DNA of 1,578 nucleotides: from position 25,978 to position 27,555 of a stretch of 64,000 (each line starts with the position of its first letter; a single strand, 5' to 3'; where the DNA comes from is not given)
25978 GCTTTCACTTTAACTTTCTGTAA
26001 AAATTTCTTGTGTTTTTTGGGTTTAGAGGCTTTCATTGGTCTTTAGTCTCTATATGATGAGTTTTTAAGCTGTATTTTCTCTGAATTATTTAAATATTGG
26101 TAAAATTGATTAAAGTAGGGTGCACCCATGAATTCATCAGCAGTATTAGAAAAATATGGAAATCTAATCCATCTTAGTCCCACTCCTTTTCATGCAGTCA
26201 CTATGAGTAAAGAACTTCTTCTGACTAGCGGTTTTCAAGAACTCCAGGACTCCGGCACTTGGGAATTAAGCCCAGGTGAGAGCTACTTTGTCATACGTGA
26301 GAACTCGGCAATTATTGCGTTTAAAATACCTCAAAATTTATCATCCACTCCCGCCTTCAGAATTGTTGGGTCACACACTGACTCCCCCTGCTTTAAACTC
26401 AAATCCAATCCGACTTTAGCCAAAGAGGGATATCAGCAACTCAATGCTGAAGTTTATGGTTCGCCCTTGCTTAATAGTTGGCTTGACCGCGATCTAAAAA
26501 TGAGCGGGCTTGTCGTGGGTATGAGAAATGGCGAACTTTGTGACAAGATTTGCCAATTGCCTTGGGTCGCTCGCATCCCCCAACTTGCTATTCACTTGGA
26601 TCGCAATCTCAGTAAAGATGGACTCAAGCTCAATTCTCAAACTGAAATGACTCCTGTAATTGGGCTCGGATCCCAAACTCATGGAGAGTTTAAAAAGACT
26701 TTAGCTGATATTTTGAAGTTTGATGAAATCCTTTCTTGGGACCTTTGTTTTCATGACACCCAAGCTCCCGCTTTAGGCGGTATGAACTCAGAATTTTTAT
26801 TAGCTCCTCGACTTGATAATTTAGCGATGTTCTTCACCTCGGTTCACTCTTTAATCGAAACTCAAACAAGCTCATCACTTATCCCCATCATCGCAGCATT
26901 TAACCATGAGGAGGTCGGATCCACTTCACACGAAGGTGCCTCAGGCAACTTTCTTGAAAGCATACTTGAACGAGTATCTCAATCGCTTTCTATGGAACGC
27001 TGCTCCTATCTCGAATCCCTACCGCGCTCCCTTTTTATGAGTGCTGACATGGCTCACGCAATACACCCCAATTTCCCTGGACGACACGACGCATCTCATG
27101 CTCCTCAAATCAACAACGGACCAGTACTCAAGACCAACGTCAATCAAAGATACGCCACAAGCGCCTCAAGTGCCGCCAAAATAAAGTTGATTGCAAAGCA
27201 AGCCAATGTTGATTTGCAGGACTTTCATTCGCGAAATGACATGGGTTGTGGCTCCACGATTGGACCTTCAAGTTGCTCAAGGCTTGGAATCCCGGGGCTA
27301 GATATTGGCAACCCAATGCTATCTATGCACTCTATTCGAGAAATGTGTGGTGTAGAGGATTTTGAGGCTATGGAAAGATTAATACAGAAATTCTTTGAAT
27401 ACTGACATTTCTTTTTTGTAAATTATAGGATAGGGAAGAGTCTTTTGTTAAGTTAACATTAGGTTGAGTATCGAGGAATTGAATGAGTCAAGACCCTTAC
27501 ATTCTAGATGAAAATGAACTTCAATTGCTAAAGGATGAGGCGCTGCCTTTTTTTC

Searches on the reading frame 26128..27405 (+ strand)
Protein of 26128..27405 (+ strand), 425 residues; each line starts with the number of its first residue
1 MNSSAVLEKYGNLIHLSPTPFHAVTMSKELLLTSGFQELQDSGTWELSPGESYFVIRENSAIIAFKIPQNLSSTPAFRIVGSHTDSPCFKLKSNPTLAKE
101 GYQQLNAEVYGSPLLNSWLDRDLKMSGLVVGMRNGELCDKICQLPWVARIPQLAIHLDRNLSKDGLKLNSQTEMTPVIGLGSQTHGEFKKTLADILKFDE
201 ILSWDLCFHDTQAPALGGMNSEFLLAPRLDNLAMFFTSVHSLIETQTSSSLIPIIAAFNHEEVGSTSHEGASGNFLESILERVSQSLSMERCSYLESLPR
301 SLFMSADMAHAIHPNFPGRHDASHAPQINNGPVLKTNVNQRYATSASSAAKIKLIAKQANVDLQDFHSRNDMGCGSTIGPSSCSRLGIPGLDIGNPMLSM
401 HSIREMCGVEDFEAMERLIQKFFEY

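Call 99: search_protein_families(library=pfam, proteins=[window:26128-27405:+], max_evalue=0.00001)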
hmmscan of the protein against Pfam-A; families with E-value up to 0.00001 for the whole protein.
window:26128-27405:+ (425 aa): 1 family
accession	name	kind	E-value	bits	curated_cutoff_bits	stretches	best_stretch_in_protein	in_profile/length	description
PF02127.20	Peptidase_M18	-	2.4e-129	432.4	24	1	14-423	2-432/432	Aminopeptidase I zinc metalloprotease (M18)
